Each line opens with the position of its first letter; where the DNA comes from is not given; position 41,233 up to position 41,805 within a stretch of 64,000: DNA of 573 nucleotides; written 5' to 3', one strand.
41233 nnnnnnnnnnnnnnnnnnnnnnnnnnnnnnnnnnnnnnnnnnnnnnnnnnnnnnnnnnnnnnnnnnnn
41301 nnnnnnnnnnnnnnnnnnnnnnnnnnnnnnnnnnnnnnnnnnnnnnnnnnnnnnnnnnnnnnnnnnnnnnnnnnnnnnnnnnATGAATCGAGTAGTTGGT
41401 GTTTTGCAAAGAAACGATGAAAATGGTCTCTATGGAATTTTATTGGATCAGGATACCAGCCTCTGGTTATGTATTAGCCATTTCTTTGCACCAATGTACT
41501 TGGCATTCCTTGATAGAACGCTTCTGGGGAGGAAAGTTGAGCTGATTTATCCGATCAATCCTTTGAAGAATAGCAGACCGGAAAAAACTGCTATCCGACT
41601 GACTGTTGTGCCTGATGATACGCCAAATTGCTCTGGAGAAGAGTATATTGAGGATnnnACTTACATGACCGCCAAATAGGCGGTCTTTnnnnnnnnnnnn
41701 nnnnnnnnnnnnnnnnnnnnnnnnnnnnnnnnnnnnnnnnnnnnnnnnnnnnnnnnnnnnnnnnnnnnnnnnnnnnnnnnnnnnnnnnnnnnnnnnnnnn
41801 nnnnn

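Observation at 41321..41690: Opposite-strand gene wedged into the prfA-prmC operon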

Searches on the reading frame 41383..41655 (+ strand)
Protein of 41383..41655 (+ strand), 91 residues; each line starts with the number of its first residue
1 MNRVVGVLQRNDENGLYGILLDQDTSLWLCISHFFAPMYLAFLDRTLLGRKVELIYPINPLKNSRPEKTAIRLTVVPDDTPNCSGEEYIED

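Call 9: search_protein_families(library=pfam, proteins=[window:41383-41655:+], max_evalue=1)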
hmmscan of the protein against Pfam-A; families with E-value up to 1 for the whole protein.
window:41383-41655:+ (91 aa): 0 families

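Call 10: search_protein_families(library=ncbifam, proteins=[window:41383-41655:+], max_evalue=1)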
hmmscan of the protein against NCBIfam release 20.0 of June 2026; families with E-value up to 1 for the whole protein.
window:41383-41655:+ (91 aa): 0 families

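Call 11: find_homologous_proteins(query=window:41383-41655:+, max_evalue=0.01)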
Query window:41383-41655:+ (91 aa): 1 proteins with E <= 0.01 among 1 candidates.
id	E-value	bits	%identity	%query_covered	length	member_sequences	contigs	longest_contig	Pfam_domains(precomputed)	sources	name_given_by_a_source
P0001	1.3e-53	197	99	100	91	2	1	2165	-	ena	-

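Call 12: search_protein_families(library=phrogs, proteins=[window:41383-41655:+], max_evalue=1)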
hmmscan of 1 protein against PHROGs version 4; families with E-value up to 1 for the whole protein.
window:41383-41655:+ (91 aa): 0 families

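Call 13: search_protein_families(library=padloc, proteins=[window:41383-41655:+], max_evalue=1)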
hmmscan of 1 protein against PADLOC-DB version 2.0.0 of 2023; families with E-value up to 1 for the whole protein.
window:41383-41655:+ (91 aa): 0 families

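Call 15: find_encoding_contigs(protein=P0001, flank=10000)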
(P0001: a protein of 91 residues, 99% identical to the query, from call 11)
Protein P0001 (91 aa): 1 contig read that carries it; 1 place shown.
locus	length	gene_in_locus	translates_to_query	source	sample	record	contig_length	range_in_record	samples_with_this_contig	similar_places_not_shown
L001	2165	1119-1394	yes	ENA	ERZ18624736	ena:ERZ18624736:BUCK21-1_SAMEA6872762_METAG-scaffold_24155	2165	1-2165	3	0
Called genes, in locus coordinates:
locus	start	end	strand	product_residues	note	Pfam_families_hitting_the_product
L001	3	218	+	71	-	?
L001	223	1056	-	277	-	PF17827:PrmC_N, PF05175:MTS, PF13489:Methyltransf_23 (faint), PF06325:PrmA, PF13847:Methyltransf_31, PF08241:Methyltransf_11 (weak), PF08242:Methyltransf_12 (weak), PF13649:Methyltransf_25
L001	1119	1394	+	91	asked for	-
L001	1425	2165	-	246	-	?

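Call 23: search_protein_representatives(protein=window:41383-41655:+)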
Query: 91 residues. Proteins with E-value up to 0.001 (for the whole library): 7; up to 1e-10: 1; up to 1e-30: 1. The best 7 are listed.
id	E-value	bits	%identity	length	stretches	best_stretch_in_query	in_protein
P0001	4.2e-54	196.9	99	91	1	1-91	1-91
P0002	1.8e-08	50.8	37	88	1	2-84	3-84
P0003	3.4e-08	50.0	35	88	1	3-89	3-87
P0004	1.1e-05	41.9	33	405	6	2-40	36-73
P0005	2.0e-04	37.9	35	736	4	17-40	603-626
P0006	5.3e-04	36.6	35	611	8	17-42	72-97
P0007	7.9e-04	36.0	30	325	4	21-58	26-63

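Call 26: search_protein_families(library=pfam, proteins=[P0002, P0003, P0004, P0005, P0006, P0007], max_evalue=0.1)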
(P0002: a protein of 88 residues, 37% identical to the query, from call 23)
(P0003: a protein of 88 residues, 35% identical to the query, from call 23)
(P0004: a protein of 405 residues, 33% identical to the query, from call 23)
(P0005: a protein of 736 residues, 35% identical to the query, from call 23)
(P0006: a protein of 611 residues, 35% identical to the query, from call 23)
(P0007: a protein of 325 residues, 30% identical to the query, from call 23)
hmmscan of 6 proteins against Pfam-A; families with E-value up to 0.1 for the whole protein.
P0002 (88 aa): 0 families

P0003 (88 aa): 0 families

P0004 (405 aa): 2 families
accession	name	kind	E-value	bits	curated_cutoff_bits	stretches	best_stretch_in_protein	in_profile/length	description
PF24328.1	DUF7498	-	0.0013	19.8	27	0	290-332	20-62/97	Domain of unknown function (DUF7498)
PF07369.16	DUF1488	-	0.063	13.7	22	0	292-317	5-30/82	Protein of unknown function (DUF1488)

P0005 (736 aa): 9 families
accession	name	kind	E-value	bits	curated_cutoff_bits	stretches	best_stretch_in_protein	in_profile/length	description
PF25390.1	WD40_RLD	-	4.9e-91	306.2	150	2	491-734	90-345/363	RCC1-like domain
PF13540.12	RCC1_2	-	4.4e-67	220.8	22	7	444-473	1-30/30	Regulator of chromosome condensation (RCC1) repeat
PF00415.24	RCC1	-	1.1e-57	192.9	21.7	5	460-505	1-50/50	Regulator of chromosome condensation (RCC1) repeat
PF13620.12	CarboxypepD_reg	-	1.5e-09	38.5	32.3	1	28-74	2-51/82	Carboxypeptidase regulatory-like domain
PF13715.12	CarbopepD_reg_2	-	3.8e-09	36.9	32.2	1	28-74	1-47/88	CarboxypepD_reg-like domain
PF25384.1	Alsin_RLD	-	5.9e-05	23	100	0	413-476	242-309/405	Alsin RCC1-like domain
PF06256.17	Nucleo_LEF-12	-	7.7e-05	23.1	27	0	587-618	20-51/164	Nucleopolyhedrovirus LEF-12 protein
PF20138.4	DUF6528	-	0.0044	16.4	23.5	0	411-468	231-288/327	Family of unknown function (DUF6528)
PF16371.11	MetallophosN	-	0.026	15.2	35.6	0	30-66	1-33/77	N terminal of Calcineurin-like phosphoesterase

P0006 (611 aa): 5 families
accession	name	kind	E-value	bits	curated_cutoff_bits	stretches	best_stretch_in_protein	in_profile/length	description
PF17669.6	DUF5529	-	3.3e-21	76.4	25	0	114-140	146-172/185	Family of unknown function (DUF5529)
PF14515.11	HOASN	-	3.2e-07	31.1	25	0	268-296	37-65/93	Haem-oxygenase-associated N-terminal helices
PF12426.13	DUF3674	-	3.4e-07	30.6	22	0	35-46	25-36/41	RNA dependent RNA polymerase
PF18638.7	CyRPA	-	3.4e-05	23.7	38.1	0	476-516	118-158/315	Cysteine-Rich Protective Antigen 6 bladed domain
PF18328.6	PfaD_N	-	0.027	14.9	26.3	0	31-41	19-29/62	Fatty acid synthase subunit PfaD N-terminal domain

P0007 (325 aa): 8 families
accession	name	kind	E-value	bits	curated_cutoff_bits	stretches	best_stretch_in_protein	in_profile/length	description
PF09331.17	DUF1985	-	1.4e-05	25.5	35.1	0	92-129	76-112/141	Domain of unknown function (DUF1985)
PF23044.1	SH3-C_UBE2O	-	0.0033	17.7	21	0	158-184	26-52/68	UBE2O, ubiquitin binding SH3-C domain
PF07009.16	NusG_II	-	0.0059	17.2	29.6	0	19-43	78-102/107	NusG domain II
PF22280.2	VtrC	-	0.011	16.6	27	0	22-60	12-50/126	VtrC lipocalin-like domain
PF06581.17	p31comet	-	0.032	13.9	24.1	0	89-121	156-188/265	Mad1 and Cdc20-bound-Mad2 binding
PF16386.10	DUF4995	-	0.053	14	28.4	0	165-184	19-38/73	Domain of unknown function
PF20325.3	DUF6620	-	0.068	12.2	27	0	30-51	71-92/450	Family of unknown function (DUF6620)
PF05467.16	Herpes_U47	-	0.079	11.6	25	0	198-261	106-170/677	Herpesvirus glycoprotein U47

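Call 27: find_encoding_contigs(protein=P0002, flank=8000)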
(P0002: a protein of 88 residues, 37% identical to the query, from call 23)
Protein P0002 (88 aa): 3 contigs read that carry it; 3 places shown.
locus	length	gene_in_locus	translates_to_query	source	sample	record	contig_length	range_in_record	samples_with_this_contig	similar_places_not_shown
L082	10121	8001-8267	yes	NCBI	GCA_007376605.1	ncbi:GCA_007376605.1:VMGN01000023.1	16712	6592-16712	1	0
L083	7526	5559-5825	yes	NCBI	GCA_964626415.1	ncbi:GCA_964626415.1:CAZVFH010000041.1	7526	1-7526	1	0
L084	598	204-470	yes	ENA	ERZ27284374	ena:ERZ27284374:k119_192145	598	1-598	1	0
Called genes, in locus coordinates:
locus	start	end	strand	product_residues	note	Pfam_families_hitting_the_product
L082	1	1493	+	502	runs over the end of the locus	PF13847:Methyltransf_31 (faint), PF01555:N6_N4_Mtase, PF04471:Mrr_cat (weak), PF22722:NA-iREase1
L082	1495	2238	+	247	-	PF12686:DUF3800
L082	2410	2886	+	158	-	-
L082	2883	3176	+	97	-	-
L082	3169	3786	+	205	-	PF02934:GatB_N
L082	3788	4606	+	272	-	PF02934:GatB_N, PF02637:GatB_Yqey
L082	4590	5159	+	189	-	PF05552:MS_channel_1st_1 (weak), PF00924:MS_channel_2nd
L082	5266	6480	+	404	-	PF00089:Trypsin, PF13365:Trypsin_2, PF13180:PDZ_2, PF00595:PDZ (weak), PF17820:PDZ_6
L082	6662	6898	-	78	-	-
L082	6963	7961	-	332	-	PF17827:PrmC_N, PF01170:UPF0020, PF02384:N6_Mtase, PF05175:MTS, PF06325:PrmA, PF08242:Methyltransf_12, PF13649:Methyltransf_25, PF13847:Methyltransf_31, +2 more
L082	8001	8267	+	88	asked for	-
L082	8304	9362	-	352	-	PF03462:PCRF, PF00472:RF-1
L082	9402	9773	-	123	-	PF13366:PDDEXK_3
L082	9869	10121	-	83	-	PF01197:Ribosomal_L31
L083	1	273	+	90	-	?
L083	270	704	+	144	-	-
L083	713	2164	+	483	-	PF02934:GatB_N, PF02637:GatB_Yqey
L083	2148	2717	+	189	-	PF05552:MS_channel_1st_1 (weak), PF00924:MS_channel_2nd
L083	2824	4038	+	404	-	PF00089:Trypsin, PF13365:Trypsin_2, PF13180:PDZ_2, PF00595:PDZ (weak), PF17820:PDZ_6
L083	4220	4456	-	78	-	-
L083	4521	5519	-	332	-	PF17827:PrmC_N, PF01170:UPF0020, PF02384:N6_Mtase, PF05175:MTS, PF06325:PrmA, PF08242:Methyltransf_12, PF13649:Methyltransf_25, PF13847:Methyltransf_31, +2 more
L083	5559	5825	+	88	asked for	-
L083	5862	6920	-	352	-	PF03462:PCRF, PF00472:RF-1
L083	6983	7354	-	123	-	PF13366:PDDEXK_3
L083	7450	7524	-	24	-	?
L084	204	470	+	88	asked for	-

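Call 28: find_encoding_contigs(protein=P0003, flank=8000)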
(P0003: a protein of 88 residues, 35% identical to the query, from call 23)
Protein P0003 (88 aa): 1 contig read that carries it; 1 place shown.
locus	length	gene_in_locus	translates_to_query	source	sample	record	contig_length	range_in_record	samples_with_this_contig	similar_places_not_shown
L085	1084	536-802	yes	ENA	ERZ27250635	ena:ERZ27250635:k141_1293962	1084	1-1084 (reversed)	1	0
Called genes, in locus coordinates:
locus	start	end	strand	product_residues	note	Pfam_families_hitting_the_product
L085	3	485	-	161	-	?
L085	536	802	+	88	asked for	-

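Call 31: find_homologous_proteins(query=A1, max_evalue=1)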
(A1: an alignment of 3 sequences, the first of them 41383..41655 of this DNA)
Query A1 (3 sequences) (91 aa, profile of the alignment): 4 proteins with E <= 1 among 96 candidates.
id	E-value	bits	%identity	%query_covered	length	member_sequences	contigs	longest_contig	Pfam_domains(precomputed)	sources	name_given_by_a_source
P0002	8.7e-39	149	37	89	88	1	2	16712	-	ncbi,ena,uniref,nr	ncbi:MAG: hypothetical protein Athens101428_462 [Candidatus Berkelbacteria bacterium Athens1014_28]|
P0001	1.6e-38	149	99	100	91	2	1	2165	-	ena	-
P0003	4.1e-38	147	36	99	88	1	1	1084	-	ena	-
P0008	3.1e-26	109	40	90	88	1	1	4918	-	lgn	-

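Call 32: find_related_loci(query=A1, collection=metagenome_contigs, flank=3000)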
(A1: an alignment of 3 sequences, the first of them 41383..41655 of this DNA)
Query A1 (91 aa) in metagenome_contigs; peptide patterns used: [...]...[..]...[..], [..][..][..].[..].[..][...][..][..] (x = any residue, [..] = any of these).
329 stretches matched a pattern, but none encodes a relative of the query by tblastn (E <= 1e-3).

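Call 33: find_encoding_contigs(protein=P0008, flank=5000)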
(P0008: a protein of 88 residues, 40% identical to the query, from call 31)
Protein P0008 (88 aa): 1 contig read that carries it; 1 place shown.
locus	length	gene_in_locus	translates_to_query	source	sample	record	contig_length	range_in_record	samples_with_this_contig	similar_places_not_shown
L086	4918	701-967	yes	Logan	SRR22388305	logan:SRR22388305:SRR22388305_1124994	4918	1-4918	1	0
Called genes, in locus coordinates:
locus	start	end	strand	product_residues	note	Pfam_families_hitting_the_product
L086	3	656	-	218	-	?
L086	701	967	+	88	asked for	-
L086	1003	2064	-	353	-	PF03462:PCRF, PF00472:RF-1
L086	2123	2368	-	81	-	PF01197:Ribosomal_L31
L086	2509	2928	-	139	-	-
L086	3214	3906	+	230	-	PF00318:Ribosomal_S2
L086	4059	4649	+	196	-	PF00889:EF_TS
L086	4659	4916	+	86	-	?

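Call 44: predict_structure(alignment_id=A2)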
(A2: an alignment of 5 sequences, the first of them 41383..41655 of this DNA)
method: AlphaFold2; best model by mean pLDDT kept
length: 91 residues; sequences in the alignment: 5
mean_pLDDT: 66.6   pTM: 0.60
mean pLDDT of the five models: 66.6, 53.3, 51.6, 51.3, 50.1
residues with pLDDT >= 90: 0; 70-90: 42; 50-70: 36; < 50: 13
segments of 3 or more residues with pLDDT < 50: 60-68, 88-91
pLDDT, mean of each block of 10 residues (from residue 1): 78 76 67 56 72 70 44 81 58 30
secondary structure, 60 per line:
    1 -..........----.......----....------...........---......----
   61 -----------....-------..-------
elements in order: E2-11 E16-22 E27-30 H37-47 E51-56 E72-75

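Call 49: search_solved_structures(query=A2, max_evalue=10)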
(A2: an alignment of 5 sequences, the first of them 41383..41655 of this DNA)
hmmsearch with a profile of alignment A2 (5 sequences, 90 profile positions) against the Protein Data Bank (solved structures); distinct sequences matched with E-value up to 10: 0.

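Call 50: search_protein_families(library=pfam, alignment_id=A2, max_evalue=10)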
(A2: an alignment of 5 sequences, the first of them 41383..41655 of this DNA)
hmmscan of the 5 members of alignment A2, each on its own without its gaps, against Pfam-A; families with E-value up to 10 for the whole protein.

A. member 1, window:41383-41655:+ (91 aa): 0 families

B. families by the number of members that match (of 5 scanned): 2 families
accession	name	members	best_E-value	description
PF23465.1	DUF7131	1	0.021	Domain of unknown function (DUF7131)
PF09465.16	LBR_tudor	1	0.12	Lamin-B receptor of TUDOR domain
